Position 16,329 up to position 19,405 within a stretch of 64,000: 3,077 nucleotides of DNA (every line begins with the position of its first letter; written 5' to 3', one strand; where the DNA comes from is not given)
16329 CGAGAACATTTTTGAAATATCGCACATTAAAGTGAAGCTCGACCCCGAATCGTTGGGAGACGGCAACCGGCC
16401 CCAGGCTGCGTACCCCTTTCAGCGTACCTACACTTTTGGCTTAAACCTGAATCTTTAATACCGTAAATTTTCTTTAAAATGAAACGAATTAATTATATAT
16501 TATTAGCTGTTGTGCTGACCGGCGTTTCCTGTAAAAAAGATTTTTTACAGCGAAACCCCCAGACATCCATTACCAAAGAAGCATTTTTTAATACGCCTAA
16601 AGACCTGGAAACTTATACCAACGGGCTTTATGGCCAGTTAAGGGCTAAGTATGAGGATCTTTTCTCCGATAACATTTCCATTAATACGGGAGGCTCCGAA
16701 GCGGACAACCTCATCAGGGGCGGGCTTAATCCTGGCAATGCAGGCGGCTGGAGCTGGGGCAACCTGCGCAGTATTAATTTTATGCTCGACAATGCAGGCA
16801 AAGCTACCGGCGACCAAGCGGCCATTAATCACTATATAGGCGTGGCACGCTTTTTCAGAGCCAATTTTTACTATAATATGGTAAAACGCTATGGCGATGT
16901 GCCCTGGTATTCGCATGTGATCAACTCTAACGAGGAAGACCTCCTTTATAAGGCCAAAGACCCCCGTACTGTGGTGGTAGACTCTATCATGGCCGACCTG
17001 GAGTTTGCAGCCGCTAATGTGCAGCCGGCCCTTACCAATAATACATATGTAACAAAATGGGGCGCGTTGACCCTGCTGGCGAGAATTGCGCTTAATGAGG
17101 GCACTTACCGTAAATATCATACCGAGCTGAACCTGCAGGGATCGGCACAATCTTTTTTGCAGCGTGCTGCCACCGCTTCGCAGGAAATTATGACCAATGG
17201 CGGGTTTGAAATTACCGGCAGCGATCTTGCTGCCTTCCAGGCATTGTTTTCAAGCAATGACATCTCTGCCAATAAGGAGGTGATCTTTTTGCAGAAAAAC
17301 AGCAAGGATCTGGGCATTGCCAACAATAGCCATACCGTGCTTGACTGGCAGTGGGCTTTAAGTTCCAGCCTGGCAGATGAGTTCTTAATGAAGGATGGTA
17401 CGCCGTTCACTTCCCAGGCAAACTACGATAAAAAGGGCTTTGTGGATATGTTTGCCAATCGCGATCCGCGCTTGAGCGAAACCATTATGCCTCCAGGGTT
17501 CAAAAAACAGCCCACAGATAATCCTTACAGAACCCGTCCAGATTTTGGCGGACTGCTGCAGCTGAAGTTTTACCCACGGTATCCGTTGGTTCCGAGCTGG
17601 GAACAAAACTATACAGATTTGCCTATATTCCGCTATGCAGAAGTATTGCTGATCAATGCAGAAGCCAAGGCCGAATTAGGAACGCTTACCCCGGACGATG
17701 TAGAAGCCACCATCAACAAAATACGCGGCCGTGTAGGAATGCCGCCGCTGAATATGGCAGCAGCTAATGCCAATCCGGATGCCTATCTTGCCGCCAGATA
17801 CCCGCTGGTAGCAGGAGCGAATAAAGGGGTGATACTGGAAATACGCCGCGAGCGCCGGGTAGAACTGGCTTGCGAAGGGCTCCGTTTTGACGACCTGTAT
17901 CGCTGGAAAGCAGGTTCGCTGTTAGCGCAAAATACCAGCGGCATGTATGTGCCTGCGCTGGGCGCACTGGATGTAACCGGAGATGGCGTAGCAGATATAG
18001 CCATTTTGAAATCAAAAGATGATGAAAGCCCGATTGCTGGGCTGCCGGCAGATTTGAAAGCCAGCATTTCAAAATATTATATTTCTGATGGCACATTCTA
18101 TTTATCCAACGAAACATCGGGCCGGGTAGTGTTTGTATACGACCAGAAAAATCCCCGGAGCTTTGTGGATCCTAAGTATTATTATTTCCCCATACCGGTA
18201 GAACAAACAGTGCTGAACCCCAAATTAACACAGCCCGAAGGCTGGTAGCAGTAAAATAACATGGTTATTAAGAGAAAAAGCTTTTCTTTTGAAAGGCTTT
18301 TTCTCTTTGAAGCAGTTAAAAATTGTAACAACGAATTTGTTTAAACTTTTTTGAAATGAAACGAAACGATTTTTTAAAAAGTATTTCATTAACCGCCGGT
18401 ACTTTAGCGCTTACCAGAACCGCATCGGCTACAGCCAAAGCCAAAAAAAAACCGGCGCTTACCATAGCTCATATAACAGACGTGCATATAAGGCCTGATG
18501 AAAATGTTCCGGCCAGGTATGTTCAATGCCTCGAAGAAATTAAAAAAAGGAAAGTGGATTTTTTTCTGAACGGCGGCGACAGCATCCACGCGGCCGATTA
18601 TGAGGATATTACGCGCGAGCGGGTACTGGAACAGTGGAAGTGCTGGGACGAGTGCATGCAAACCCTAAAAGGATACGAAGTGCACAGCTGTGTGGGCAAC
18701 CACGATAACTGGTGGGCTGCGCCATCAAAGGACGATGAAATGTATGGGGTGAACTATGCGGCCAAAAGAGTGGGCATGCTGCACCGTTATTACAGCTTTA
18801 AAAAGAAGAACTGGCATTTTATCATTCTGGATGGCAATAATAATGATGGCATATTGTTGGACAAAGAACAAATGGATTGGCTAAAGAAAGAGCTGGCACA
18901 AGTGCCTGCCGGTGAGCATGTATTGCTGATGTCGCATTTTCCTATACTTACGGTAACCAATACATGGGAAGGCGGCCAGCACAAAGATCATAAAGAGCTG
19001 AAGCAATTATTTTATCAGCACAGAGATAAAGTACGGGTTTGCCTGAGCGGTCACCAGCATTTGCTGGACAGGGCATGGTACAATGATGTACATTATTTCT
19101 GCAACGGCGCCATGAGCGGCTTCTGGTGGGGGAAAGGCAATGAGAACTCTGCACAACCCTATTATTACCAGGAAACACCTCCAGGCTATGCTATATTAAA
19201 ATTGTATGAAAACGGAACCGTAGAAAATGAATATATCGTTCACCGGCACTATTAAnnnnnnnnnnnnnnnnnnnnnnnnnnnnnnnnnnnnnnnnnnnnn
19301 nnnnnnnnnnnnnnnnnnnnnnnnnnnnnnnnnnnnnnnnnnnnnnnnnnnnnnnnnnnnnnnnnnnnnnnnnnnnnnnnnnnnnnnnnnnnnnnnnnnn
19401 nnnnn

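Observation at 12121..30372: Candidate glycosphingolipid-foraging PUL: endoglycoceramidase feeding Man-beta1,4-Glc phosphorylase without mannanase or epimerase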

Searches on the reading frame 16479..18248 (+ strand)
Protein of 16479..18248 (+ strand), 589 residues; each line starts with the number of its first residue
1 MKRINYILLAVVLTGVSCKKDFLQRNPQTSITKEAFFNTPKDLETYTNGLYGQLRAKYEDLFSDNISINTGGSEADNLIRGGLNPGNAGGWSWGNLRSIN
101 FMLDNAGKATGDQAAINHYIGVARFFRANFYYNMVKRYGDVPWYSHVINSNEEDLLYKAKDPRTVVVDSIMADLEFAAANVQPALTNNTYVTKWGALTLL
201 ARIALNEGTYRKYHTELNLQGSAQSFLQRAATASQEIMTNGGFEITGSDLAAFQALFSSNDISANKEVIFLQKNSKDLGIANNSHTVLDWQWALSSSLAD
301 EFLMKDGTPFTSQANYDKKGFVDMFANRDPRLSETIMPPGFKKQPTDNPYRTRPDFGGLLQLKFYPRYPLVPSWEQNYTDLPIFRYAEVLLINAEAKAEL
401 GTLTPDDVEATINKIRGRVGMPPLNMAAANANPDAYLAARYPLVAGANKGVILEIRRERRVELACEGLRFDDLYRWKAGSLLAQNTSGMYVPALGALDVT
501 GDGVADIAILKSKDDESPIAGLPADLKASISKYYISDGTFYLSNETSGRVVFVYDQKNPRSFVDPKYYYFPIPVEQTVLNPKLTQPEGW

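Call 3: search_protein_families(library=pfam, proteins=[window:16479-18248:+])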
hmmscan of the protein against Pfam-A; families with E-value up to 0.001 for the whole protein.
window:16479-18248:+ (589 aa): 3 families
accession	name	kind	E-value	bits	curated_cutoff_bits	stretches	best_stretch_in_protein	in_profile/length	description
PF07980.17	SusD_RagB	-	1.2e-45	156.9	23.1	1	276-589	13-297/297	SusD family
PF14322.12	SusD-like_3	-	2.8e-10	41.2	27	1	21-205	1-191/191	Starch-binding associating with outer membrane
PF12771.13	SusD-like_2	-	9.7e-08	31.7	27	1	96-183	69-152/415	Starch-binding associating with outer membrane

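Call 4: search_protein_families(library=ncbifam, proteins=[window:16479-18248:+])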
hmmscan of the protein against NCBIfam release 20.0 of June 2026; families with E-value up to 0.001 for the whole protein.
window:16479-18248:+ (589 aa): 2 families
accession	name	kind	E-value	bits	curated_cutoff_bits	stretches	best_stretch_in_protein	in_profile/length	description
NF033072.0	NanU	exception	3.5e-20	72.6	425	1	1-475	1-483/521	SusD family outer membrane lipoprotein NanU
NF033071.0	SusD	exception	7.7e-11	40.9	725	2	97-270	127-294/558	starch-binding outer membrane lipoprotein SusD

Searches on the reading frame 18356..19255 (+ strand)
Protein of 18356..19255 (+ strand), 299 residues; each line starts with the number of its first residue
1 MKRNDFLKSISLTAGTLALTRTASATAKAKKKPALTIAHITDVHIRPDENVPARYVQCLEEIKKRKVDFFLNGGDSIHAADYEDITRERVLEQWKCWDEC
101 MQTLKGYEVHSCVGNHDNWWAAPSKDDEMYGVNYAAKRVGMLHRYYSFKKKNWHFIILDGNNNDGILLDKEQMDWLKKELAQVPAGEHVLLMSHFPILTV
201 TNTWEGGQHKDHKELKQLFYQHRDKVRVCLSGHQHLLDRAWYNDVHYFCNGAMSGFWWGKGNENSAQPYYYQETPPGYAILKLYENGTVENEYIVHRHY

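Call 3: search_protein_families(library=pfam, proteins=[window:18356-19255:+])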
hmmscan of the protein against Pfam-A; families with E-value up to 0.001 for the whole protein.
window:18356-19255:+ (299 aa): 2 families
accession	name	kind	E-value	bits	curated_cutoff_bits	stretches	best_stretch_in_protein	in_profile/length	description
PF00149.33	Metallophos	-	1.2e-14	55.7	21.5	1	36-235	2-189/191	Calcineurin-like phosphoesterase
PF12850.12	Metallophos_2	-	2.3e-06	28.1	27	1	36-255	2-137/154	Calcineurin-like phosphoesterase superfamily domain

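Call 4: search_protein_families(library=ncbifam, proteins=[window:18356-19255:+])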
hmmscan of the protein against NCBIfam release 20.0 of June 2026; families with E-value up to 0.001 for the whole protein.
window:18356-19255:+ (299 aa): 2 families
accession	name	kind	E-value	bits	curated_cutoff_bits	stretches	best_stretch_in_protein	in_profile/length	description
NF008359.0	PRK11148.1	equivalog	2.7e-09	36.9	225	1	28-292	8-257/275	3',5'-cyclic-AMP phosphodiesterase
TIGR03767.1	P_acnes_RR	hypoth_equivalog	1.4e-05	24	330.75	1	131-238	279-393/496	TIGR03767 family metallophosphoesterase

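Call 51: search_solved_structures(query=window:18356-19255:+, max_evalue=0.001)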
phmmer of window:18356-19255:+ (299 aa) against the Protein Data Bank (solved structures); distinct sequences matched with E-value up to 0.001: 3.
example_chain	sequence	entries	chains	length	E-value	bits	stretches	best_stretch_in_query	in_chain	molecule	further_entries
2bq8_X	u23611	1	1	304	3.8e-05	26.6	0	166-254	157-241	TARTRATE-RESISTANT ACID PHOSPHATASE TYPE 5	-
1war_A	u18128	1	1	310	3.9e-05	26.6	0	166-254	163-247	HUMAN PURPLE ACID PHOSPHATASE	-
7ov8_A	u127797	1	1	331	5.9e-05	26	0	165-240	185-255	Tartrate-resistant acid phosphatase type 5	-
